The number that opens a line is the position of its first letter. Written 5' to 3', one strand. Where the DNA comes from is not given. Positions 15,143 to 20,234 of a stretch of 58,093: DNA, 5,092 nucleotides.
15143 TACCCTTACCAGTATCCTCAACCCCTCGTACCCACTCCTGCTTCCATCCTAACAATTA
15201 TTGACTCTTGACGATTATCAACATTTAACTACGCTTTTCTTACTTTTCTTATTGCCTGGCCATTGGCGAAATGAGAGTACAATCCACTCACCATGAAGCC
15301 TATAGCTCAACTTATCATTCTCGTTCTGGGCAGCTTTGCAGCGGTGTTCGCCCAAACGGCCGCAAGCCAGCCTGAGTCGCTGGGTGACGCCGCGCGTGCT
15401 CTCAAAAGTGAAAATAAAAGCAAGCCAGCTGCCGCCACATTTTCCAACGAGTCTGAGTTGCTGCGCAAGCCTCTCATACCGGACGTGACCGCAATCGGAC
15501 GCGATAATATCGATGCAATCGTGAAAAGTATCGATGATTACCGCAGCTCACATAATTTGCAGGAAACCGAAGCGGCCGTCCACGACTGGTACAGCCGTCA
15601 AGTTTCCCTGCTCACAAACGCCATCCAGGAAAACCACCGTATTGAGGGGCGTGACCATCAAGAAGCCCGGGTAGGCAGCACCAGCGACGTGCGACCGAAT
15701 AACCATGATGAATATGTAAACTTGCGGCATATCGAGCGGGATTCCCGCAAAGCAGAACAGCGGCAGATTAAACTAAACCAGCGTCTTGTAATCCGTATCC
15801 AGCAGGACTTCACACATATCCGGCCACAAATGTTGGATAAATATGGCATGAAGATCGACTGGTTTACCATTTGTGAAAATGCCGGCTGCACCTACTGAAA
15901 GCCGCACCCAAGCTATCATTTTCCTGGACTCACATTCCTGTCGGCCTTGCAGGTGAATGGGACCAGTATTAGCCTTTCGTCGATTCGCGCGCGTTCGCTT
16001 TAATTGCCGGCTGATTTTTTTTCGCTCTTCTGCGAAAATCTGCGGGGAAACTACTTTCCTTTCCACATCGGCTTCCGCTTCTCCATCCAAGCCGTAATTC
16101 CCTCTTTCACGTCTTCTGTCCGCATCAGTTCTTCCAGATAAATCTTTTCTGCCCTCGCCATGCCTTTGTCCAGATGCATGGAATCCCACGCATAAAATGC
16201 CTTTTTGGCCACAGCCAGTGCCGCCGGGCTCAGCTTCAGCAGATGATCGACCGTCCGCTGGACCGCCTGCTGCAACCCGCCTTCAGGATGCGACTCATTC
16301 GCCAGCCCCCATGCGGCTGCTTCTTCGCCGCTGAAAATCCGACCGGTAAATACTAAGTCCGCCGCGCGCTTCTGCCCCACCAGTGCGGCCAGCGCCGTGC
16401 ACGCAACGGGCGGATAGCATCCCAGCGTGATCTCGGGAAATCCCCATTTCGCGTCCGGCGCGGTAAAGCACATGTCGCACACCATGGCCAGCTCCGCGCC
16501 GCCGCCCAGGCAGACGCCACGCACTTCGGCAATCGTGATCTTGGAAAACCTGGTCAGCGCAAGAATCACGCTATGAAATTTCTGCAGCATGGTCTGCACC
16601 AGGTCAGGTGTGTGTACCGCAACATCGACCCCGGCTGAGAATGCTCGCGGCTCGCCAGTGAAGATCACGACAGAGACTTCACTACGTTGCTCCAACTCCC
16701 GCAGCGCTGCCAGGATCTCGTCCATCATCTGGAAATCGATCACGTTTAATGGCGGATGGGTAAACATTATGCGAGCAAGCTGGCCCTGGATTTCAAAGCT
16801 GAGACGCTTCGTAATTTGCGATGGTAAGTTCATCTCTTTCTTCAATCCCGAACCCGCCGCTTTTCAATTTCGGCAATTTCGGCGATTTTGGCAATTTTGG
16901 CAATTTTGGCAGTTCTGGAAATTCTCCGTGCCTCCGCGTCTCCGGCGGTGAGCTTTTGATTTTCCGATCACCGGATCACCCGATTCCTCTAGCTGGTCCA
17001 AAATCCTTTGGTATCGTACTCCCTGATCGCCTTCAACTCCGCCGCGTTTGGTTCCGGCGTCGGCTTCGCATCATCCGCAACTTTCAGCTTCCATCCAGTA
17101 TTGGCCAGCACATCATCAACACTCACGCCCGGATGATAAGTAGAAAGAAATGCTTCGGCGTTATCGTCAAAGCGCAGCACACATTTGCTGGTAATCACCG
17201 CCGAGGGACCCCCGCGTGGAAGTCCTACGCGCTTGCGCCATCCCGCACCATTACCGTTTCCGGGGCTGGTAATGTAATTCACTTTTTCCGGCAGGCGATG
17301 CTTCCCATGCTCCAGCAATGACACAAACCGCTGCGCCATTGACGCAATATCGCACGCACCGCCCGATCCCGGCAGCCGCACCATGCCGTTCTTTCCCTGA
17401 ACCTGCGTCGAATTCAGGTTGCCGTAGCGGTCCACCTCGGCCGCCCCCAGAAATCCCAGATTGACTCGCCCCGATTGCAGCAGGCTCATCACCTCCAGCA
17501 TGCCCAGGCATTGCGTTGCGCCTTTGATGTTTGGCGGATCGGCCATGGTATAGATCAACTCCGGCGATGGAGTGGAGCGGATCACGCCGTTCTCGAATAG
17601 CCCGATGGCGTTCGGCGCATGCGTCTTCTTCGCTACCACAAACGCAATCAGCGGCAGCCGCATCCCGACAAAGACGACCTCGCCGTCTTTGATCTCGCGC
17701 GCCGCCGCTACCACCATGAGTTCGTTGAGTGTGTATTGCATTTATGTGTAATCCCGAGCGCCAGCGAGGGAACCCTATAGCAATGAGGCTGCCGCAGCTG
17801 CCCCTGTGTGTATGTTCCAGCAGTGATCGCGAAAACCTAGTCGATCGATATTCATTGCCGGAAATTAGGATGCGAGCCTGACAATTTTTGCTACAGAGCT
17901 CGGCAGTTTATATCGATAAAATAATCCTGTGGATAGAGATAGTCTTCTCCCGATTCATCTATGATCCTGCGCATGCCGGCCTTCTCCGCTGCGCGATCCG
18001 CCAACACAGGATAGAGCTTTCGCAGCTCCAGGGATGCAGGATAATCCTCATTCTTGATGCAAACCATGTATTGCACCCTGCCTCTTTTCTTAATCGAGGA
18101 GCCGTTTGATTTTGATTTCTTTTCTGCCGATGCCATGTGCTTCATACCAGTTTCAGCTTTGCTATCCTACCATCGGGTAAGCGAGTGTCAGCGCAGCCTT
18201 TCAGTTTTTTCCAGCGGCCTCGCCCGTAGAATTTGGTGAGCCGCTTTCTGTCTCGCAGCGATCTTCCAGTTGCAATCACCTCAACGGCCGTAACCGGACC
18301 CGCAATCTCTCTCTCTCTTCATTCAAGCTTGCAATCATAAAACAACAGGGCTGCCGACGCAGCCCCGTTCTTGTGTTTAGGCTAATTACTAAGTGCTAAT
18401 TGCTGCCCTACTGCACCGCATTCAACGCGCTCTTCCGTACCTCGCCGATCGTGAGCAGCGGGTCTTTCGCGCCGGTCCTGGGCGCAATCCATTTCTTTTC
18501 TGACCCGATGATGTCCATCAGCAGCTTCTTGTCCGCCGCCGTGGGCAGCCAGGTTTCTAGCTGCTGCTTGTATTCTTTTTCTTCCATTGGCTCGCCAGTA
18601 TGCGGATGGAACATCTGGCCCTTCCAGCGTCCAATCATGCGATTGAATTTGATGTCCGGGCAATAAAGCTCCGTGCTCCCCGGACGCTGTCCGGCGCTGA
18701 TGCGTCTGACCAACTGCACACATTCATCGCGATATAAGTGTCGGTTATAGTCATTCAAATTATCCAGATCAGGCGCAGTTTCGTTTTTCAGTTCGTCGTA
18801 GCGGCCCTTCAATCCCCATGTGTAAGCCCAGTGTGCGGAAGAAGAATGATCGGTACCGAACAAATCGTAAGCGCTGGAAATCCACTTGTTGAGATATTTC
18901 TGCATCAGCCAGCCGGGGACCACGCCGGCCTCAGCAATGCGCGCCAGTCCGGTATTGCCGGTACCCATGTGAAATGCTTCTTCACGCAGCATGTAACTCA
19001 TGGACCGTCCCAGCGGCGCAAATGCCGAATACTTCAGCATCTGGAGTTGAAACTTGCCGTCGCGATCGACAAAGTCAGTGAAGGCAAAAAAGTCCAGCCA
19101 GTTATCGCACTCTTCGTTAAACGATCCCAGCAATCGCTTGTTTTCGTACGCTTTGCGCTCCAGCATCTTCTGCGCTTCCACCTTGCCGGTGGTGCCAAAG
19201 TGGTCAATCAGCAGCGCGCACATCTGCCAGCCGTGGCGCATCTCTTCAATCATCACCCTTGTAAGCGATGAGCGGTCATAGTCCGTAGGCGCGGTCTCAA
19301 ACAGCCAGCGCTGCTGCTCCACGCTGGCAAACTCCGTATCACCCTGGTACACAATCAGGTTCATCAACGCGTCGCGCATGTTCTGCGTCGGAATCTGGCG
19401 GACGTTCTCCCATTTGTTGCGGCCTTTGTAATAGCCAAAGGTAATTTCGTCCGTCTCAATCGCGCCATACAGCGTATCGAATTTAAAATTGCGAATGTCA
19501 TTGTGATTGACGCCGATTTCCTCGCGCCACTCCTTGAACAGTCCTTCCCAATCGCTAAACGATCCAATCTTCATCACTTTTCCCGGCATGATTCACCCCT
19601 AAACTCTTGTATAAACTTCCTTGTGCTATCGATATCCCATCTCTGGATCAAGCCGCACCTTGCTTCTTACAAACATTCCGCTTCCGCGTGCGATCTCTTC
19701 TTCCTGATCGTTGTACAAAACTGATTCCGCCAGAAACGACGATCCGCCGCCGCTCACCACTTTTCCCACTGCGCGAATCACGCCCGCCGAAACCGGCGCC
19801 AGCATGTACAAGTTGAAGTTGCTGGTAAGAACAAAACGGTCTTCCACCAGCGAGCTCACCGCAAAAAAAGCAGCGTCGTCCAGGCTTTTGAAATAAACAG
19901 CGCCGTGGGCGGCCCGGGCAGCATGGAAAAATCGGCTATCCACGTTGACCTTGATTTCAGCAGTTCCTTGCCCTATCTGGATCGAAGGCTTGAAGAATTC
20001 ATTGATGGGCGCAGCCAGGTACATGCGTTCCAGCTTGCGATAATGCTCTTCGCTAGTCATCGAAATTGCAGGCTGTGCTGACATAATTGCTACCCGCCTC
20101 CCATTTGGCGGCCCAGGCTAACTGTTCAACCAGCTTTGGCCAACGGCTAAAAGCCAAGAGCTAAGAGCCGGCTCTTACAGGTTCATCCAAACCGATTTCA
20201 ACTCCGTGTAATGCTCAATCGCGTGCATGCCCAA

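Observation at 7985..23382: Co-oriented aromatic acyl-CoA island pairing an HcrCAB-type molybdoenzyme with a BoxB-type oxygenase module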

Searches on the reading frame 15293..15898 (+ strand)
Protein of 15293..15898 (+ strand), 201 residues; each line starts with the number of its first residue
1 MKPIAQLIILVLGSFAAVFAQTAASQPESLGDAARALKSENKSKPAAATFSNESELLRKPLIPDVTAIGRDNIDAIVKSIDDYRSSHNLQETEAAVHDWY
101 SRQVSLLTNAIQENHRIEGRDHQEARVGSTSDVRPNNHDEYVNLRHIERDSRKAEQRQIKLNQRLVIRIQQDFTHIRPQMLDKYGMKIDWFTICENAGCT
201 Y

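Call 6: search_protein_families(library=pfam, proteins=[window:15293-15898:+])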
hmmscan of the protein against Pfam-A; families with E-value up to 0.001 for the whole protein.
window:15293-15898:+ (201 aa): 0 families

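Call 72: search_protein_families(library=pfam, proteins=[window:15293-15898:+], max_evalue=0.01)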
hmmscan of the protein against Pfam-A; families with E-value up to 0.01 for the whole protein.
window:15293-15898:+ (201 aa): 0 families

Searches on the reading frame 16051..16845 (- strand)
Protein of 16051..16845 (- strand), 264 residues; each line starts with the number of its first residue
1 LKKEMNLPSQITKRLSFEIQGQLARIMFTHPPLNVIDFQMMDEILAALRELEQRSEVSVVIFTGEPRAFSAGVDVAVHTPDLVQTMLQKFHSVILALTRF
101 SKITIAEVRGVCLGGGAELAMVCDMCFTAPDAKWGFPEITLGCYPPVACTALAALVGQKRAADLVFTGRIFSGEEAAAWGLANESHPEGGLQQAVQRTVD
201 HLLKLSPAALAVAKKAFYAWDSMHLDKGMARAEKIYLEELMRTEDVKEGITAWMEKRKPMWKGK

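Call 3: search_protein_families(library=pfam, proteins=[window:16051-16845:-])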
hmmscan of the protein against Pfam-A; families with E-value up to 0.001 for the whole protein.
window:16051-16845:- (264 aa): 2 families
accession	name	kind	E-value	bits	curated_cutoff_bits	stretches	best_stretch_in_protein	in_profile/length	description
PF00378.25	ECH_1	-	4.3e-50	170.8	27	1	18-263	1-250/251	Enoyl-CoA hydratase/isomerase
PF16113.10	ECH_2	-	5.9e-28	98.8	27.2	1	33-193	12-179/335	Enoyl-CoA hydratase/isomerase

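Call 4: search_protein_families(library=ncbifam, proteins=[window:16051-16845:-])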
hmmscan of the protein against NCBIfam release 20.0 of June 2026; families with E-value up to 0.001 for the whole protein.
window:16051-16845:- (264 aa): 72 families (the best 25 are shown)
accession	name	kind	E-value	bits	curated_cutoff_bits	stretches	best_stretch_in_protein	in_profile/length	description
NF005803.0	PRK07658.1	equivalog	7.6e-50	169.7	313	1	13-264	2-257/257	enoyl-CoA hydratase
TIGR03189.1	dienoyl_CoA_hyt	equivalog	1.3e-46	159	292.5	1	18-262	6-249/251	cyclohexa-1,5-dienecarbonyl-CoA hydratase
NF006008.0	PRK08139.1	equivalog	2.8e-43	148.4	313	1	15-263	13-265/266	enoyl-CoA hydratase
NF004796.0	PRK06144.1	subfamily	4.1e-42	144.5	272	1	11-264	6-262/262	enoyl-CoA hydratase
NF004781.0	PRK06127.1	subfamily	9e-42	143.6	291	1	8-264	6-269/269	enoyl-CoA hydratase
NF004517.0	PRK05862.1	equivalog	4.5e-41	141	396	1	18-262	9-255/257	enoyl-CoA hydratase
NF051848.1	EnCoAHydtEchA19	equivalog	3.6e-40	138.1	400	1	33-264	21-258/258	enoyl-CoA hydratase EchA19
NF007239.0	PRK09674.1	equivalog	2.3e-39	135.4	371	1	33-264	25-257/257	2,3-dehydroadipyl-CoA hydratase PaaF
NF006007.0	PRK08138.1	subfamily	3.1e-38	131.6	355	1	33-264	29-261/261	enoyl-CoA hydratase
NF006566.0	PRK09076.1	subfamily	1.6e-37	129.5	286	1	11-262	3-258/260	enoyl-CoA hydratase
NF004475.0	PRK05809.1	subfamily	1.4e-36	126.3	394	1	14-263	5-259/260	short-chain-enoyl-CoA hydratase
NF006100.0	PRK08252.1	subfamily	1.7e-36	126.1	282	1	16-264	6-254/254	crotonase/enoyl-CoA hydratase family protein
NF006107.0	PRK08258.1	equivalog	4.4e-36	124.6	330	1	9-264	13-277/277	enoyl-CoA hydratase family protein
NF005802.0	PRK07657.1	equivalog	6.9e-36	124.1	363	1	33-264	25-260/260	enoyl-CoA hydratase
NF006588.0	PRK09120.1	equivalog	7.3e-36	123.8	276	1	14-256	9-262/276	p-hydroxycinnamoyl CoA hydratase/lyase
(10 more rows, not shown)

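Call 47: search_solved_structures(query=window:16051-16845:-, max_evalue=1e-15)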
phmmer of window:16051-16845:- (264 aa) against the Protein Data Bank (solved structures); distinct sequences matched with E-value up to 1e-15: 95 (the best 60 are shown).
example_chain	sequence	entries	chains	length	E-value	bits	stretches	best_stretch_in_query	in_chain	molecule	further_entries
5zai_A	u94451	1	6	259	1.6e-38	136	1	20-264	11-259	3-hydroxypropionyl-coenzyme A dehydratase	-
3pea_A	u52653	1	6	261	1.5e-35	126.3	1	11-264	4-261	Enoyl-CoA hydratase/isomerase family protein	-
2pbp_A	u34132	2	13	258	4.7e-34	121.4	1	21-264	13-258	Enoyl-CoA hydratase subunit I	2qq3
5jbw_A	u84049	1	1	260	1.3e-33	119.9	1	34-264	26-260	3-hydroxybutyryl-CoA dehydratase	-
5jbx_A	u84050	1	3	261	1.4e-33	119.9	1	34-264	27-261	3-hydroxybutyryl-CoA dehydratase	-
3h81_A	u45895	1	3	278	3.3e-33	118.6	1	26-261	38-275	enoyl-CoA hydratase echA8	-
3q0j_A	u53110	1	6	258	3.6e-33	118.5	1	28-261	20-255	enoyl-CoA hydratase echA8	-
3pzk_A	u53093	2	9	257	3.7e-33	118.5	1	29-261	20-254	e enoyl-CoA hydratase echA8 | enoyl-CoA hydratase echA8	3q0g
4fjw_D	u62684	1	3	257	9.5e-33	117.1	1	29-261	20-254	Probable enoyl-CoA hydratase echA8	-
3moy_A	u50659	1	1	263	1.8e-31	113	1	32-261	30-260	Probable enoyl-CoA hydratase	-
5xzd_A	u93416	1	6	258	6.1e-31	111.2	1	16-263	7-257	Enoyl-CoA hydratase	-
4fzw_A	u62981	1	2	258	5.1e-30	108.2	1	37-264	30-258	2,3-dehydroadipyl-CoA hydratase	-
1mj3_A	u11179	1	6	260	1.1e-29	107.1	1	29-262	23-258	ENOYL-COA HYDRATASE, MITOCHONDRIAL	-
1ey3_A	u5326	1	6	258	1.1e-29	107.1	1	29-262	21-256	ENOYL-COA HYDRATASE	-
1dub_A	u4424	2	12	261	1.1e-29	107.1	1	29-262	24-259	2-ENOYL-COA HYDRATASE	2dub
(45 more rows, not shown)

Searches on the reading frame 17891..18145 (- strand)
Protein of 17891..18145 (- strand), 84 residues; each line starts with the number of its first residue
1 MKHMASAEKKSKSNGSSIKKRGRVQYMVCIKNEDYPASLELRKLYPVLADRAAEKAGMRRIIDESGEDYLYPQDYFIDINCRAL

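Call 72: search_protein_families(library=pfam, proteins=[window:17891-18145:-], max_evalue=0.01)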
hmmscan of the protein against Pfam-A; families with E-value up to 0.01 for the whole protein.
window:17891-18145:- (84 aa): 0 families

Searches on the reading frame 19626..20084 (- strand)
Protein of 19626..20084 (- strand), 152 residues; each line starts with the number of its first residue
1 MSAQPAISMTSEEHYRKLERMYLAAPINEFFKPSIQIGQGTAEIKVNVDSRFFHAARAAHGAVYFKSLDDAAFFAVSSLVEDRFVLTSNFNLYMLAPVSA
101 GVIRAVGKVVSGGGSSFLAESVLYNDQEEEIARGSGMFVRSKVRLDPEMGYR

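Call 3: search_protein_families(library=pfam, proteins=[window:19626-20084:-])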
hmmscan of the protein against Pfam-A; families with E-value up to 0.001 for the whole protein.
window:19626-20084:- (152 aa): 1 family
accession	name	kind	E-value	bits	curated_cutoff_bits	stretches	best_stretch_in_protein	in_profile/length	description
PF03061.28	4HBT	-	2.9e-08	34.3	20.6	1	59-131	4-78/79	Thioesterase superfamily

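Call 4: search_protein_families(library=ncbifam, proteins=[window:19626-20084:-])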
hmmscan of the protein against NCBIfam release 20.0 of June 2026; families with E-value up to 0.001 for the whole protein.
window:19626-20084:- (152 aa): 1 family
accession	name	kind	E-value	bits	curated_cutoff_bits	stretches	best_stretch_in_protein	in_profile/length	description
TIGR00369.1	unchar_dom_1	domain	6.5e-08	32.7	36.6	1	36-136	12-113/117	hotdog fold thioesterase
